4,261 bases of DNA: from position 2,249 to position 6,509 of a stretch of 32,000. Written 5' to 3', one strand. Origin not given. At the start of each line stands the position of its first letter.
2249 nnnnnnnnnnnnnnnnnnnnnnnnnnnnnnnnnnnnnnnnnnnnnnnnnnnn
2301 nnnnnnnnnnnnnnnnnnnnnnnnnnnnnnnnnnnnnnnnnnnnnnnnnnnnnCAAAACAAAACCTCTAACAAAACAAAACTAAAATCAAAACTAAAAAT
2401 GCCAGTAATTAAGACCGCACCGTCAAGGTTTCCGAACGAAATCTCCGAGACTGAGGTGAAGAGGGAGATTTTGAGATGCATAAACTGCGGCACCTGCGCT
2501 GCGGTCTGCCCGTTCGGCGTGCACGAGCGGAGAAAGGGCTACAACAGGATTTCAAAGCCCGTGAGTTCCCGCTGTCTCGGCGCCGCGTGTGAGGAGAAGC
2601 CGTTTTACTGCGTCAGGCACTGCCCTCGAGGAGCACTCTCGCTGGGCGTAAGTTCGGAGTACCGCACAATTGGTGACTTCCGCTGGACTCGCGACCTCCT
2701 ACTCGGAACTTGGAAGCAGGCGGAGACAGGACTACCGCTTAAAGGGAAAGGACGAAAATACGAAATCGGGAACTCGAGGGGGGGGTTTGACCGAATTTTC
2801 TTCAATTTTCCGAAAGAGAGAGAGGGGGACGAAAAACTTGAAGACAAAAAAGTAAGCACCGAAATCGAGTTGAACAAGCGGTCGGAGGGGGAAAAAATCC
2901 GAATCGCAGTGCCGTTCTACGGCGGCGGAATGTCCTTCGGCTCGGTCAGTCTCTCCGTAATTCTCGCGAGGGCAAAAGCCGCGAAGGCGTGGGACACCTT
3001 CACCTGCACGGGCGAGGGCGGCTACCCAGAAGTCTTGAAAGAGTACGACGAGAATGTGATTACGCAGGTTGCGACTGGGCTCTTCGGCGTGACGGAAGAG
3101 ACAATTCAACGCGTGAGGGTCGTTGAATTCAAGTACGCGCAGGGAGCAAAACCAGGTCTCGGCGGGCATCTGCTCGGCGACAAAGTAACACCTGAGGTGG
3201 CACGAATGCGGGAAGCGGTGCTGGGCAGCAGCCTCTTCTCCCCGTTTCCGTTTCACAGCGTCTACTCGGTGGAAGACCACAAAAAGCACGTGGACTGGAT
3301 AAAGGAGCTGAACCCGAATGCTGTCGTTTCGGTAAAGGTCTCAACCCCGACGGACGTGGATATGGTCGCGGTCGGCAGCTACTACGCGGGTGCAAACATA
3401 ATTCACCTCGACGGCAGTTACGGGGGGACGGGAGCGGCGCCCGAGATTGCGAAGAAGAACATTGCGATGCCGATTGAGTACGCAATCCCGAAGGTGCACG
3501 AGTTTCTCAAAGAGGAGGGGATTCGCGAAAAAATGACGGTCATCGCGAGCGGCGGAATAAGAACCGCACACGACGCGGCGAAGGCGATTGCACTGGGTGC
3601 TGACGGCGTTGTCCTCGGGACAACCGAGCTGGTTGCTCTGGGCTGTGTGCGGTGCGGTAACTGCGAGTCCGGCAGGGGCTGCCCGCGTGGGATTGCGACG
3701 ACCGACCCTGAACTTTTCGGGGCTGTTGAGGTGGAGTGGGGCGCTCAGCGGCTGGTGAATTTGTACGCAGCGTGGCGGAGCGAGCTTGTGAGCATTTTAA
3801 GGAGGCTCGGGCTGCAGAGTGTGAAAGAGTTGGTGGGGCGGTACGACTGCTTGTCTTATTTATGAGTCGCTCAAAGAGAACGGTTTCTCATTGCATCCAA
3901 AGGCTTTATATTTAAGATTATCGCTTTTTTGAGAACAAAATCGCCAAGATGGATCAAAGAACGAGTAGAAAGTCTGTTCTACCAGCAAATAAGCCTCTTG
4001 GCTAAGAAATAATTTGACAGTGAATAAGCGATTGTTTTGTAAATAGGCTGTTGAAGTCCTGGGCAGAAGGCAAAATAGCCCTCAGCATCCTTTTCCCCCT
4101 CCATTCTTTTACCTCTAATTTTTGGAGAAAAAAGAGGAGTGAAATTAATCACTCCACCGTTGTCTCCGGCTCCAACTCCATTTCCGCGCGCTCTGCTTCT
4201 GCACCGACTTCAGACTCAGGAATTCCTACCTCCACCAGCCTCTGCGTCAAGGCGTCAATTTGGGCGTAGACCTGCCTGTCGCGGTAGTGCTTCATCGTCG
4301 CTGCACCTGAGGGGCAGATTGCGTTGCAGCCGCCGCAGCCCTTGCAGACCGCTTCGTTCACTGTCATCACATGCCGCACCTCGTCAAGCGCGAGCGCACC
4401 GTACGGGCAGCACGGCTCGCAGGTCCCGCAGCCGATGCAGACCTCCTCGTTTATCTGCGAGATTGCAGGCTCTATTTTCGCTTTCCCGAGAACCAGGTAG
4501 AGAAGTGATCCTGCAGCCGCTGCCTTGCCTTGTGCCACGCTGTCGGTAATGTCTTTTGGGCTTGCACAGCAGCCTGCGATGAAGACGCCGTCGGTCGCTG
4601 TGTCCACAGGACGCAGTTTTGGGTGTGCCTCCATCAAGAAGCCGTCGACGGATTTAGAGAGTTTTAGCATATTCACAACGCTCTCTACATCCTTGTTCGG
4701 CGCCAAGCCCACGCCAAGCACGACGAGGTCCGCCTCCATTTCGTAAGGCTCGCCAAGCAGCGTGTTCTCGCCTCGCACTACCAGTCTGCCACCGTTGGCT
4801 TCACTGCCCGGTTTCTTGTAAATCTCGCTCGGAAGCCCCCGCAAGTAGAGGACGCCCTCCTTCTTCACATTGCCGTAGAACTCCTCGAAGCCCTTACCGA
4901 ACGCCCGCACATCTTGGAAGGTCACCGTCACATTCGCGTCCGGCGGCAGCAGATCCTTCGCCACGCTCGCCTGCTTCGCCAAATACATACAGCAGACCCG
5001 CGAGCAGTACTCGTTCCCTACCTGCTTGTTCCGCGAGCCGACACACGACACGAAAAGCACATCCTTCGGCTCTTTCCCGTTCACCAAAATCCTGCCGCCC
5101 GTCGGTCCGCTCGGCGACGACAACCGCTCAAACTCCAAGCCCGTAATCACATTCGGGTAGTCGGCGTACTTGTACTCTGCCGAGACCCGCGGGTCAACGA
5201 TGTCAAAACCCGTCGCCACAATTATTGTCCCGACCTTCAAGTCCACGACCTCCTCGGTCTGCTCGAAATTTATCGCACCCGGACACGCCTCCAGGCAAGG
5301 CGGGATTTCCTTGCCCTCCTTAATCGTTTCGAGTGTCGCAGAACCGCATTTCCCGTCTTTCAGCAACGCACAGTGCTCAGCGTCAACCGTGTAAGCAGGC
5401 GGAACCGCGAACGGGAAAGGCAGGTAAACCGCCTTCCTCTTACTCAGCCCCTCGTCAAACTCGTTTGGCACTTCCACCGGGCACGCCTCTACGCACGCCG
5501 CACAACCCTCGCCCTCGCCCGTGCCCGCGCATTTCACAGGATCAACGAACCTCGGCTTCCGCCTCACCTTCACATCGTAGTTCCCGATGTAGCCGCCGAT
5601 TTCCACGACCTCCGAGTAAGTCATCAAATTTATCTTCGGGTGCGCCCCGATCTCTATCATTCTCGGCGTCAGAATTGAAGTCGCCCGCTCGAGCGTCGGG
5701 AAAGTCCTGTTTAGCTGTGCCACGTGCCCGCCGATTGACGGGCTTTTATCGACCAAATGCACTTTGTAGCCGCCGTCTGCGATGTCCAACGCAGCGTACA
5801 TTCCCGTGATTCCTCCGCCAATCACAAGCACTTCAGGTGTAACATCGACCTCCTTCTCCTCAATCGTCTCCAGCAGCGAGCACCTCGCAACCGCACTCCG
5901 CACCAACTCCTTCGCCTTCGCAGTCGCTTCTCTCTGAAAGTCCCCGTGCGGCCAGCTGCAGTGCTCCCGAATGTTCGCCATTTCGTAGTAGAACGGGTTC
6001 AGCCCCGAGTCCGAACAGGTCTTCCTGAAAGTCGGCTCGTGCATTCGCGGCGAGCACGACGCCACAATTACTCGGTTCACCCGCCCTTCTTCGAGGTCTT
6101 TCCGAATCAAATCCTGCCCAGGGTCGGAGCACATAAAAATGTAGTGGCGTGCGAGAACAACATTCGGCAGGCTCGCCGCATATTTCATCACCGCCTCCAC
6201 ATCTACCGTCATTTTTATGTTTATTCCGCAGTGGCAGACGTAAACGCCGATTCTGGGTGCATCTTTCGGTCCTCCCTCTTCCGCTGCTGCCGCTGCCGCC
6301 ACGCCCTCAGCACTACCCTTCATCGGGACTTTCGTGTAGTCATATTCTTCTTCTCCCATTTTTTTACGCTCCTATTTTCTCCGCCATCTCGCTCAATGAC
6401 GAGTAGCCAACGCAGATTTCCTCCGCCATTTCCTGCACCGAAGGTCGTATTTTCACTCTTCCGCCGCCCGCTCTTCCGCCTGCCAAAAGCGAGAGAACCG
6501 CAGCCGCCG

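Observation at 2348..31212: Tandem duplications seeded on start and stop codons at about a dozen gene junctions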

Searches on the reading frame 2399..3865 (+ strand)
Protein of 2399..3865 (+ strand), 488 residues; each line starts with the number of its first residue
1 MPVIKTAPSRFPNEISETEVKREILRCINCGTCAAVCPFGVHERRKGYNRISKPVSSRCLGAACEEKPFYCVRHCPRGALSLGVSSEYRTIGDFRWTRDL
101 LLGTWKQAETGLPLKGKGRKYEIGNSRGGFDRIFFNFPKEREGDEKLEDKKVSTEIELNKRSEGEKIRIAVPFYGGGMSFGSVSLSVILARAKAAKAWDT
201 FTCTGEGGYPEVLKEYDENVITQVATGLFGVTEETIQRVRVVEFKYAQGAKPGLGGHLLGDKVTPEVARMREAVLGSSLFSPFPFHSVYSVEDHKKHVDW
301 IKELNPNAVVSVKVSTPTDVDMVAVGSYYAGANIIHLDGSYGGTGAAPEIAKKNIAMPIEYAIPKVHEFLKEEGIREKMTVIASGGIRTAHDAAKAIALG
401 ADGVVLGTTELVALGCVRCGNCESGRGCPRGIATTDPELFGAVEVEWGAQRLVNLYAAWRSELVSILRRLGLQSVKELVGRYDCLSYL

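Call 5: search_protein_families(library=pfam, proteins=[window:2399-3865:+])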
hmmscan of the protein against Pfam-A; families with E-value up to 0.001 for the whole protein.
window:2399-3865:+ (488 aa): 12 families
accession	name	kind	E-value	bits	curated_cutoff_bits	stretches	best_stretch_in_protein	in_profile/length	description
PF01645.23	Glu_synthase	-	1.9e-94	317.3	20.4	1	146-472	42-368/369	Conserved region in glutamate synthase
PF01070.24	FMN_dh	-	2.6e-08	33.7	24.9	1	375-415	270-310/350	FMN-dependent dehydrogenase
PF13187.11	Fer4_9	-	5.1e-08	33.3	27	1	26-79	1-51/52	4Fe-4S dicluster domain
PF13534.11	Fer4_17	-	3.3e-07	31.2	22.2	0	16-41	35-60/61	4Fe-4S dicluster domain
PF13237.11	Fer4_10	-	6.2e-07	29.7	25.5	1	25-76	7-53/53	4Fe-4S dicluster domain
PF12838.12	Fer4_7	-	7e-07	30.1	27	1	26-79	1-52/52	4Fe-4S dicluster domain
PF00478.31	IMPDH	-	1.2e-06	28.2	25.6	1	353-408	186-237/345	IMP dehydrogenase / GMP reductase domain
PF00037.32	Fer4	-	4.3e-06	26.8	21.1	1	26-40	7-21/24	4Fe-4S binding domain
PF03060.21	NMO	-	1.7e-05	24.8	28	1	296-413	124-228/331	Nitronate monooxygenase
PF12837.12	Fer4_6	-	0.00016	21.9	25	1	26-41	8-23/24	4Fe-4S binding domain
PF04898.20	Glu_syn_central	-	0.00023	21.1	22.8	1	349-404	159-215/277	Glutamate synthase central domain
PF13183.11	Fer4_8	-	0.00027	21.9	27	0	24-53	2-32/68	4Fe-4S dicluster domain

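Call 24: find_homologous_proteins(query=window:2399-3862:+, max_evalue=1e-100)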
Query window:2399-3862:+ (488 aa): 5989 proteins with E <= 1e-100 among 8000 candidates; the best 120 are listed.
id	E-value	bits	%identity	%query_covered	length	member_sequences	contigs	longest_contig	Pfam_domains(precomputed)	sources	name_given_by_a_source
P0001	0.0e+0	1119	100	100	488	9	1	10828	PF01070.25,PF00478.32,PF03060.22,PF00037.33,PF12838.13,PF13534.12,PF13237.12,PF13187.12,PF01645.24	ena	-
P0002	7.8e-283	957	83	99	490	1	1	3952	PF01070.25,PF00478.32,PF12837.13,PF00037.33,PF12838.13,PF13237.12,PF13187.12,PF01645.24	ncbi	-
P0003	2.3e-282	955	83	100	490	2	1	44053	PF01070.25,PF00478.32,PF03060.22,PF12837.13,PF00037.33,PF12838.13,PF13534.12,PF13237.12,PF13187.12,PF01645.24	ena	-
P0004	2.0e-281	952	83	100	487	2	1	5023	PF01070.25,PF00478.32,PF12837.13,PF00037.33,PF12838.13,PF13534.12,PF13237.12,PF13187.12,PF01645.24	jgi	-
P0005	3.3e-281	951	83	100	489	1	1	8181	PF01070.25,PF12837.13,PF00037.33,PF12838.13,PF13534.12,PF13237.12,PF13187.12,PF01645.24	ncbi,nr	ncbi:MAG: 4Fe-4S dicluster domain-containing protein [Methanophagales archaeon]|nr:4Fe-4S dicluster 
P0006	4.3e-281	951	83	100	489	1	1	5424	PF01070.25,PF12837.13,PF00037.33,PF12838.13,PF13534.12,PF13237.12,PF13187.12,PF01645.24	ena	-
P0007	2.1e-279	945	83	99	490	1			PF01070.25,PF00478.32,PF03060.22,PF12837.13,PF00037.33,PF12838.13,PF13534.12,PF13237.12,PF13187.12,PF01645.24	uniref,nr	uniref:Archaeal glutamate synthase [NADPH] n=1 Tax=Candidatus Methanophagaceae archaeon ANME-1 ERB6 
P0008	3.1e-279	945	82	100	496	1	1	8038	PF01070.25,PF00478.32,PF12837.13,PF00037.33,PF12838.13,PF13237.12,PF13187.12,PF01645.24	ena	-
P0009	2.1e-278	942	81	100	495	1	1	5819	PF01070.25,PF00478.32,PF03060.22,PF00037.33,PF12838.13,PF13237.12,PF13187.12,PF01645.24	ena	-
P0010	4.6e-277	938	82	100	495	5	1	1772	PF01070.25,PF00478.32,PF03060.22,PF12837.13,PF00037.33,PF12838.13,PF13237.12,PF13187.12,PF01645.24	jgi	jgi:glutamate synthase domain-containing protein 2/ferredoxin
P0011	5.0e-277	937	82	99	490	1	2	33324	PF01070.25,PF00478.32,PF03060.22,PF12837.13,PF00037.33,PF12838.13,PF13534.12,PF13237.12,PF13187.12,PF01645.24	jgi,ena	-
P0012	3.6e-276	935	81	99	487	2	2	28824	PF01070.25,PF00478.32,PF03060.22,PF12837.13,PF00037.33,PF12838.13,PF13534.12,PF13237.12,PF13187.12,PF01645.24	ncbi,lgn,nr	ncbi:MAG TPA: FMN-binding glutamate synthase family protein [Methanophagales archaeon]|nr:FMN-bindin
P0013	2.9e-275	932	82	100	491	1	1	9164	PF01070.25,PF00478.32,PF03060.22,PF12837.13,PF00037.33,PF12838.13,PF13534.12,PF13237.12,PF13187.12,PF01645.24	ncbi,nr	ncbi:MAG: glutamate synthase-related protein [Euryarchaeota archaeon]|nr:glutamate synthase-related 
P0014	8.3e-275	930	82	100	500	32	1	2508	PF01070.25,PF00478.32,PF03060.22,PF00037.33,PF12838.13,PF13534.12,PF13237.12,PF13187.12,PF01645.24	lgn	-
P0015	1.3e-274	929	81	99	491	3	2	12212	PF01070.25,PF00478.32,PF03060.22,PF12837.13,PF00037.33,PF12838.13,PF13237.12,PF13187.12,PF01645.24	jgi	jgi:glutamate synthase domain-containing protein 2/ferredoxin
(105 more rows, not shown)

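Call 25: find_encoding_contigs(protein=P0001, flank=10000, max_places=10)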
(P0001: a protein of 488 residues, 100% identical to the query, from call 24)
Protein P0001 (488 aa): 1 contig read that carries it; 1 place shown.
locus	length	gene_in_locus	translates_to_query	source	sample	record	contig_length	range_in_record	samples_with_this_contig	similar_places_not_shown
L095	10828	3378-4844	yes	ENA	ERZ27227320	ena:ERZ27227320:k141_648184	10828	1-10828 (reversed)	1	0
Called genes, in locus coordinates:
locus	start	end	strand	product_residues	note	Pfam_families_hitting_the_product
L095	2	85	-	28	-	?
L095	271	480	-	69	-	-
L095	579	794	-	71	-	PF15970:HicB-like_2 (weak), PF15919:HicB_lk_antitox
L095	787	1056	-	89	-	-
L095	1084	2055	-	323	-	-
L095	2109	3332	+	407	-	PF00890:FAD_binding_2 (weak), PF01134:GIDA (weak), PF01494:FAD_binding_3, PF03486:HI0933_like (weak), PF07992:Pyr_redox_2 (weak), PF12831:FAD_oxidored, PF13450:NAD_binding_8 (weak), PF22578:GGR_cat, +2 more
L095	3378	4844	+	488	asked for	PF12838:Fer4_7 (faint), PF13534:Fer4_17 (faint), PF00037:Fer4 (faint), PF13187:Fer4_9 (weak), PF13237:Fer4_10 (weak), PF01645:Glu_synthase, PF00478:IMPDH (weak), PF01070:FMN_dh, +1 more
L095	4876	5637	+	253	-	PF02353:CMAS, PF13489:Methyltransf_23, PF01209:Ubie_methyltran, PF05175:MTS (weak), PF08241:Methyltransf_11, PF08242:Methyltransf_12, PF13649:Methyltransf_25, PF13847:Methyltransf_31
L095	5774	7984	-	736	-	PF07992:Pyr_redox_2 (faint), PF00890:FAD_binding_2 (weak), PF01266:DAO (weak), PF12831:FAD_oxidored (weak), PF13450:NAD_binding_8, PF12838:Fer4_7, PF13187:Fer4_9 (weak), PF14697:Fer4_21 (weak), +2 more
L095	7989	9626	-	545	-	PF00890:FAD_binding_2, PF01266:DAO (weak), PF07992:Pyr_redox_2 (faint), PF12831:FAD_oxidored, PF13450:NAD_binding_8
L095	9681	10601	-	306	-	PF01678:DAP_epimerase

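Call 68: list_cluster_members(proteins=[P0001, P0121])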
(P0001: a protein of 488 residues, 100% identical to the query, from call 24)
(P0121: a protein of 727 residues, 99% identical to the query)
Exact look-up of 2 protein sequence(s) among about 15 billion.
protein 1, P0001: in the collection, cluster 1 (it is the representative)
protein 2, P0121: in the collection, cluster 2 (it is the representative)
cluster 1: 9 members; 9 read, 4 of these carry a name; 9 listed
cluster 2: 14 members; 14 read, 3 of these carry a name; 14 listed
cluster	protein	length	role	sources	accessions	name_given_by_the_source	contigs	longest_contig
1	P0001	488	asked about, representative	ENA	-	-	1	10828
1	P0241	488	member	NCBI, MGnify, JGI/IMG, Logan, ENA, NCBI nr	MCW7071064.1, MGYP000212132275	MAG: glutamate synthase-related protein [Methanophagales archaeon] | CR=1 FL=1 | glutamate synthase-related protein [Methanophagales archaeon]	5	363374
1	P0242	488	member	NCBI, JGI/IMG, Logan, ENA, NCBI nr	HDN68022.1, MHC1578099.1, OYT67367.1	FMN-binding glutamate synthase family protein [ANME-1 cluster archaeon ex4572_4] | MAG: FMN-binding glutamate synthase family protein [ANME-1 cluster archaeon ex4572_4]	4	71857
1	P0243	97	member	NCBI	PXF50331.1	MAG: FMN-binding glutamate synthase family protein, partial [Candidatus Methanophagaceae ...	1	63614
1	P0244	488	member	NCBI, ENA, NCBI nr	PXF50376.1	MAG: FMN-binding glutamate synthase family protein [Candidatus Methanophagaceae archaeon] | MAG: FMN-binding glutamate synthase family protein [Methanophagales archaeon]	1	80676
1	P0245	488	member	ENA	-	-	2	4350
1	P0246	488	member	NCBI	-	-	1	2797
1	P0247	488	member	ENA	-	-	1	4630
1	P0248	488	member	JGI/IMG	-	-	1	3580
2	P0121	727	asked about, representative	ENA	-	-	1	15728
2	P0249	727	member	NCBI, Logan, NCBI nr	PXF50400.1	MAG: DNA topoisomerase I [Candidatus Methanophagaceae archaeon] | MAG: DNA topoisomerase I [Methanophagales archaeon]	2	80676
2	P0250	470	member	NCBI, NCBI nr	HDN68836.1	MAG TPA: hypothetical protein ENG23_04585, partial [Methanomicrobia archaeon] | hypothetical protein [Methanomicrobia archaeon]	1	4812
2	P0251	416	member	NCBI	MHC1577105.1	MAG: DNA topoisomerase, partial [Candidatus Methanospirareceae archaeon]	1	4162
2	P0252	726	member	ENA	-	-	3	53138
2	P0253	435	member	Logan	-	-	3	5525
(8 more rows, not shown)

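Call 69: find_encoding_contigs(protein=P0241, flank=10000, max_places=6)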
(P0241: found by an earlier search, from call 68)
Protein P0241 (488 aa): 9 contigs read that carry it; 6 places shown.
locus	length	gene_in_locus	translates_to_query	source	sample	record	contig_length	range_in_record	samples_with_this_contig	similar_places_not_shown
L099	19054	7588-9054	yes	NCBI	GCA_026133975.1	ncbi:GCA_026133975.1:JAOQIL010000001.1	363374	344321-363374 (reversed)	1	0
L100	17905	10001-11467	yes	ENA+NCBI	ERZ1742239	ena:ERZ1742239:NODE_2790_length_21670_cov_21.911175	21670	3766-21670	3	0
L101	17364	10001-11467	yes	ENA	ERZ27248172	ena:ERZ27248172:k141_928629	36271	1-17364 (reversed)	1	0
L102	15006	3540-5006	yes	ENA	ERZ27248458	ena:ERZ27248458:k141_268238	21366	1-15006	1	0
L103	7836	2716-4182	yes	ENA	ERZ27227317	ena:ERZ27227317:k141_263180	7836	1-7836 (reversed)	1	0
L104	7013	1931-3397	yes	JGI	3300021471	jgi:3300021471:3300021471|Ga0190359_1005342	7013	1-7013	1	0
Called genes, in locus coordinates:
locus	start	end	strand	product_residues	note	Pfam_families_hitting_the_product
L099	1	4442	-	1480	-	PF16656:Pur_ac_phosph_N (faint), PF07705:CARDB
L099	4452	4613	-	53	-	-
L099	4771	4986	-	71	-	PF15970:HicB-like_2 (weak), PF15919:HicB_lk_antitox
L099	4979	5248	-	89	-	-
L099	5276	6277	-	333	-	-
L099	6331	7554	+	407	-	PF00890:FAD_binding_2 (weak), PF01134:GIDA (weak), PF01494:FAD_binding_3, PF03486:HI0933_like (weak), PF07992:Pyr_redox_2 (weak), PF12831:FAD_oxidored, PF13450:NAD_binding_8 (weak), PF22578:GGR_cat, +2 more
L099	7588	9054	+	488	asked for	PF12838:Fer4_7 (faint), PF13534:Fer4_17 (faint), PF00037:Fer4 (faint), PF13187:Fer4_9 (weak), PF13237:Fer4_10 (weak), PF01645:Glu_synthase, PF00478:IMPDH (weak), PF01070:FMN_dh, +1 more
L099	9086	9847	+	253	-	PF02353:CMAS, PF13489:Methyltransf_23, PF01209:Ubie_methyltran, PF05175:MTS (weak), PF08241:Methyltransf_11, PF08242:Methyltransf_12, PF13649:Methyltransf_25, PF13847:Methyltransf_31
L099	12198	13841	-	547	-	PF00890:FAD_binding_2, PF01266:DAO (weak), PF07992:Pyr_redox_2 (faint), PF12831:FAD_oxidored, PF13450:NAD_binding_8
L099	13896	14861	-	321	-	PF01678:DAP_epimerase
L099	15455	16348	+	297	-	-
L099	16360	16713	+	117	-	PF09668:Asp_protease (weak), PF13650:Asp_protease_2, PF13975:gag-asp_proteas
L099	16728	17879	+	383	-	PF00041:fn3, PF16656:Pur_ac_phosph_N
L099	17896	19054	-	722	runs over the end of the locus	-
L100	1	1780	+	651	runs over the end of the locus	PF04068:Fer4_RLI, PF13237:Fer4_10 (faint), PF00037:Fer4, PF12837:Fer4_6 (weak), PF00005:ABC_tran, PF02463:SMC_N (faint), PF13304:AAA_21 (faint), PF00005:ABC_tran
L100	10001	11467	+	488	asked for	PF12838:Fer4_7 (faint), PF13534:Fer4_17 (faint), PF00037:Fer4 (faint), PF13187:Fer4_9 (weak), PF13237:Fer4_10 (weak), PF01645:Glu_synthase, PF00478:IMPDH (weak), PF01070:FMN_dh, +1 more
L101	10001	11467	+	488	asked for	PF12838:Fer4_7 (faint), PF13534:Fer4_17 (faint), PF00037:Fer4 (faint), PF13187:Fer4_9 (weak), PF13237:Fer4_10 (weak), PF01645:Glu_synthase, PF00478:IMPDH (weak), PF01070:FMN_dh, +1 more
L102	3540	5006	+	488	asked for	PF12838:Fer4_7 (faint), PF13534:Fer4_17 (faint), PF00037:Fer4 (faint), PF13187:Fer4_9 (weak), PF13237:Fer4_10 (weak), PF01645:Glu_synthase, PF00478:IMPDH (weak), PF01070:FMN_dh, +1 more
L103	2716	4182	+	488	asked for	PF12838:Fer4_7 (faint), PF13534:Fer4_17 (faint), PF00037:Fer4 (faint), PF13187:Fer4_9 (weak), PF13237:Fer4_10 (weak), PF01645:Glu_synthase, PF00478:IMPDH (weak), PF01070:FMN_dh, +1 more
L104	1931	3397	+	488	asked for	PF12838:Fer4_7 (faint), PF13534:Fer4_17 (faint), PF00037:Fer4 (faint), PF13187:Fer4_9 (weak), PF13237:Fer4_10 (weak), PF01645:Glu_synthase, PF00478:IMPDH (weak), PF01070:FMN_dh, +1 more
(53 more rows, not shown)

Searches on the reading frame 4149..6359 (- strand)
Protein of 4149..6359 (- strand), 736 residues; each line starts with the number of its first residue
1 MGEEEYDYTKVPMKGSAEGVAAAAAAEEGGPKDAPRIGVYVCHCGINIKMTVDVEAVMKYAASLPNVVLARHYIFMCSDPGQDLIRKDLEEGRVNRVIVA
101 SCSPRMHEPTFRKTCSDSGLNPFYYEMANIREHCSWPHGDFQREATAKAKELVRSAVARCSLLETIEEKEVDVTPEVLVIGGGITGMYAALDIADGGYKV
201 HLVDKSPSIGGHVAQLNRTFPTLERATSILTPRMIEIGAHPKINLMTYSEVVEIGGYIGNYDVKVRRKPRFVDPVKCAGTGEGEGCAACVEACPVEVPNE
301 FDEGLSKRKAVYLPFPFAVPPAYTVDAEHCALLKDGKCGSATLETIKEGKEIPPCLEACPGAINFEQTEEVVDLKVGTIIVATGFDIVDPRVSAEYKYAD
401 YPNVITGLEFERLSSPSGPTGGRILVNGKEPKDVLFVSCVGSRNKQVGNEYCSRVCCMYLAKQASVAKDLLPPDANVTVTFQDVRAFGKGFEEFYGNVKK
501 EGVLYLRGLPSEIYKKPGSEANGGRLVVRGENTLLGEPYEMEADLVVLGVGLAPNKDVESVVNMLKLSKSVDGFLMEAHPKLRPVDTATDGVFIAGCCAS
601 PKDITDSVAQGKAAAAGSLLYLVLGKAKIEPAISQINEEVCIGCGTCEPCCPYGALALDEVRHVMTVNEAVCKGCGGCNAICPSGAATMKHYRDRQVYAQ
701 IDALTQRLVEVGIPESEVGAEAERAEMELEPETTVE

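Call 5: search_protein_families(library=pfam, proteins=[window:4149-6359:-])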
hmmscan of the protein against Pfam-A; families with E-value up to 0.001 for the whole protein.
window:4149-6359:- (736 aa): 13 families
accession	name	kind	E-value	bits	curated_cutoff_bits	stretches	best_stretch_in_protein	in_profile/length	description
PF07992.20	Pyr_redox_2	-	7.8e-09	35.8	26.1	0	176-209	2-177/291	Pyridine nucleotide-disulphide oxidoreductase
PF12838.12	Fer4_7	-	2e-08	35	27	1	641-686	2-52/52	4Fe-4S dicluster domain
PF12837.12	Fer4_6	-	6.4e-08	32.6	25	1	635-656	3-24/24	4Fe-4S binding domain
PF13450.12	NAD_binding_8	-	8.2e-08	32.9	21.9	1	179-230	1-52/68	NAD(P)-binding Rossmann-like domain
PF00037.32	Fer4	-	1.5e-07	31.3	21.1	1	635-656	2-23/24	4Fe-4S binding domain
PF00890.30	FAD_binding_2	-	5.2e-07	29.6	20.4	1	177-214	2-39/414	FAD binding domain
PF14697.11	Fer4_21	-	6.8e-07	29.8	35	1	635-689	2-59/59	4Fe-4S dicluster domain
PF12831.13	FAD_oxidored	-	3.5e-06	27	27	1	176-214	1-39/416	FAD dependent oxidoreductase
PF01266.30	DAO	-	6.8e-06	26.3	27.9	1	177-211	2-36/353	FAD dependent oxidoreductase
PF13187.11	Fer4_9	-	1.1e-05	25.7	27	1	641-686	2-51/52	4Fe-4S dicluster domain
PF13237.11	Fer4_10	-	3.2e-05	24.2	25.5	1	636-683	4-53/53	4Fe-4S dicluster domain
PF03486.20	HI0933_like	-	0.00011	22.2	50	1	176-212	2-38/244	HI0933-like protein Rossmann domain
PF13484.11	Fer4_16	-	0.00012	23.3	30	0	618-654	29-66/66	4Fe-4S double cluster binding domain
